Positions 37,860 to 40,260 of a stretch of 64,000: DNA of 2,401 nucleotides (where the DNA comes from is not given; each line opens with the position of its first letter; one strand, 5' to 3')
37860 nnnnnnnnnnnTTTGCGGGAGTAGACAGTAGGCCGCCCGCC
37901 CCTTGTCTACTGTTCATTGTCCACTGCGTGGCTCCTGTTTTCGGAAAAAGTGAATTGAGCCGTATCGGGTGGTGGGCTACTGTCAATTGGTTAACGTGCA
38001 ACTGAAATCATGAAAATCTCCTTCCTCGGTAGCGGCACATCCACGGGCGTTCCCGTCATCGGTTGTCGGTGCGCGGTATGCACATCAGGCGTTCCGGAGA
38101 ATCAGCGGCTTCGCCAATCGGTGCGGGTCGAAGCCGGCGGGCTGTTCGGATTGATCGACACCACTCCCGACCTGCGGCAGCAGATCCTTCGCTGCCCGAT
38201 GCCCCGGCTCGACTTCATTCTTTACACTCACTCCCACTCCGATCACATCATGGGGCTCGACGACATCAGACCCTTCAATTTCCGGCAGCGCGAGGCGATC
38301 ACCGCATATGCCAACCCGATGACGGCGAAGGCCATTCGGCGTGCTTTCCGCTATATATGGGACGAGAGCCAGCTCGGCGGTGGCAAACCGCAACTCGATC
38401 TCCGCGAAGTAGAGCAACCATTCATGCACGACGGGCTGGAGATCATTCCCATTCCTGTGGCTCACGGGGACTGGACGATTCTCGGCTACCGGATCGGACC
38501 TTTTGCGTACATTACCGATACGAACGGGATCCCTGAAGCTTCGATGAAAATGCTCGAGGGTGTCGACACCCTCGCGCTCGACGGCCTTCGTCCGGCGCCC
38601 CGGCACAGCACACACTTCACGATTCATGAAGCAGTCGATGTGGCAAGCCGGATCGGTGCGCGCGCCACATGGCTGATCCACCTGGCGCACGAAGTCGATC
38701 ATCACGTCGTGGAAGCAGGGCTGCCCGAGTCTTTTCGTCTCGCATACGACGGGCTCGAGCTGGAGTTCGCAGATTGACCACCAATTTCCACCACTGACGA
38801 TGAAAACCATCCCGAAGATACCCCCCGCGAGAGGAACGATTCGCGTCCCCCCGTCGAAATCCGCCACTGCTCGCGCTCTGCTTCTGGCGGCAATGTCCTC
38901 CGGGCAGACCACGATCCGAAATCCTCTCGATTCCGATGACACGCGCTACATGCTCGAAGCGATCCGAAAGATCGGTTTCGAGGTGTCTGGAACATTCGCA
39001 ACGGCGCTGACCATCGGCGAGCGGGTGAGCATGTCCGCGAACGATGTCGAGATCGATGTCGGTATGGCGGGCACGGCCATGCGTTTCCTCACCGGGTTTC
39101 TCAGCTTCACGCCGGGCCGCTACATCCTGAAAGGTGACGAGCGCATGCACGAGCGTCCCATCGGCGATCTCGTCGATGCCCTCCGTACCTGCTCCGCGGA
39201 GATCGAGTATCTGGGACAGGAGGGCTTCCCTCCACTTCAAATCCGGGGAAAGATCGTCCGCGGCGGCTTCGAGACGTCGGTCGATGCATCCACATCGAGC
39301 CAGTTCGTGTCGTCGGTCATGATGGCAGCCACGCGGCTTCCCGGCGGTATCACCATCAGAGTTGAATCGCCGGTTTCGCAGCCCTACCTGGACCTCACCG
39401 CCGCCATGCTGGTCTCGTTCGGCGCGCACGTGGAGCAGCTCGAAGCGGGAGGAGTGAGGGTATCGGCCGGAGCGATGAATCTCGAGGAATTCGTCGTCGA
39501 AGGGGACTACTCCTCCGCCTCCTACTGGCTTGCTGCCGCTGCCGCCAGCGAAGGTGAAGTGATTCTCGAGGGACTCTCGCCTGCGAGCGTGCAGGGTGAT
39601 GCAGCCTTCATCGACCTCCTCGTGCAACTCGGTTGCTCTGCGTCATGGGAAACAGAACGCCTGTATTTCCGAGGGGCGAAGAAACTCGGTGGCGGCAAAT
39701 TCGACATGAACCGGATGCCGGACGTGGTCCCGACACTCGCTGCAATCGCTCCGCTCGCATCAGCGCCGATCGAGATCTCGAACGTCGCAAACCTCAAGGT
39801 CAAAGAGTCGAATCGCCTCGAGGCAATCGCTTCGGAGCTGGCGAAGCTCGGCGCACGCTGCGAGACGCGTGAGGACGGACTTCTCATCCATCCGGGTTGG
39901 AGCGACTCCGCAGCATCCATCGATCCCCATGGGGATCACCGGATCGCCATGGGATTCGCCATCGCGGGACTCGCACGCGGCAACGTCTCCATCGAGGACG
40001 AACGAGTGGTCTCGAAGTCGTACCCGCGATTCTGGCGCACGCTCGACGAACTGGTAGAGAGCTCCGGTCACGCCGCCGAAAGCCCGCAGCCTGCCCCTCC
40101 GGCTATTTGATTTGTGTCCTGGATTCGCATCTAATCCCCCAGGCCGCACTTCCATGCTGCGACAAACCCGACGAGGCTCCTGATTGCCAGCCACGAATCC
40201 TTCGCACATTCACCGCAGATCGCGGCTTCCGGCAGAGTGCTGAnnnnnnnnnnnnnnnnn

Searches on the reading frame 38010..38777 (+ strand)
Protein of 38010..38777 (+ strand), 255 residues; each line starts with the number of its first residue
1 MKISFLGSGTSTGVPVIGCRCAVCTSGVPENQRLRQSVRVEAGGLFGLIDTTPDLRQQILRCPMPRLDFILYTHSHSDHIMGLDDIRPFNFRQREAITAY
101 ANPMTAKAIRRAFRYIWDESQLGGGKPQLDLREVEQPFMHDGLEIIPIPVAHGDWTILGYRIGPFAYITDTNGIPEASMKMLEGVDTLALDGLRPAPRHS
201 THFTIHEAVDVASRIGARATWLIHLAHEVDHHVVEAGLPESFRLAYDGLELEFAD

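Call 49: search_protein_families(library=pfam, proteins=[window:38010-38777:+], max_evalue=0.00001)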
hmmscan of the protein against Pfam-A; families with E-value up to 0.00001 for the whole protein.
window:38010-38777:+ (255 aa): 2 families
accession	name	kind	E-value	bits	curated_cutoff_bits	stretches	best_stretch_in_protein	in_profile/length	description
PF12706.13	Lactamase_B_2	-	2.2e-35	122.5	27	1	48-224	4-199/200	Beta-lactamase superfamily domain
PF00753.33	Lactamase_B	-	2.4e-06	28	22.7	1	48-170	19-149/196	Metallo-beta-lactamase superfamily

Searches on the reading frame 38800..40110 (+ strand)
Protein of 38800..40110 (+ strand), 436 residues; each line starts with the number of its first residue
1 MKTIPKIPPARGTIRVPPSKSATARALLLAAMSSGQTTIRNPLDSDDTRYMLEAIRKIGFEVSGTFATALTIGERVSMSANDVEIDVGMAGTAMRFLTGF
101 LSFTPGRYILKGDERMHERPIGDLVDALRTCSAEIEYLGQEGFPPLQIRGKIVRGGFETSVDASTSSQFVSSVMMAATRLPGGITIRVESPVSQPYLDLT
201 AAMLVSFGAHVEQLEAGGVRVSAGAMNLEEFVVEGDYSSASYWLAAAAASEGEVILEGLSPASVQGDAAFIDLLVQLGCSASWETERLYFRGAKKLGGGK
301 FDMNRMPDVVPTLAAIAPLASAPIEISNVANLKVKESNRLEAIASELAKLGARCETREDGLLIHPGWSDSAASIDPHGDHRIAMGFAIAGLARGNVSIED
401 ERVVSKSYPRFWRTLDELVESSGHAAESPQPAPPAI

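Call 49: search_protein_families(library=pfam, proteins=[window:38800-40110:+], max_evalue=0.00001)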
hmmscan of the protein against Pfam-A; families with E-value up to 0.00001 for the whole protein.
window:38800-40110:+ (436 aa): 1 family
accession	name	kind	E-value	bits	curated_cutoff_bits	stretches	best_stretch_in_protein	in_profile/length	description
PF00275.25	EPSP_synthase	-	2.7e-112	376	22.8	1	9-415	6-417/417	EPSP synthase (3-phosphoshikimate 1-carboxyvinyltransferase)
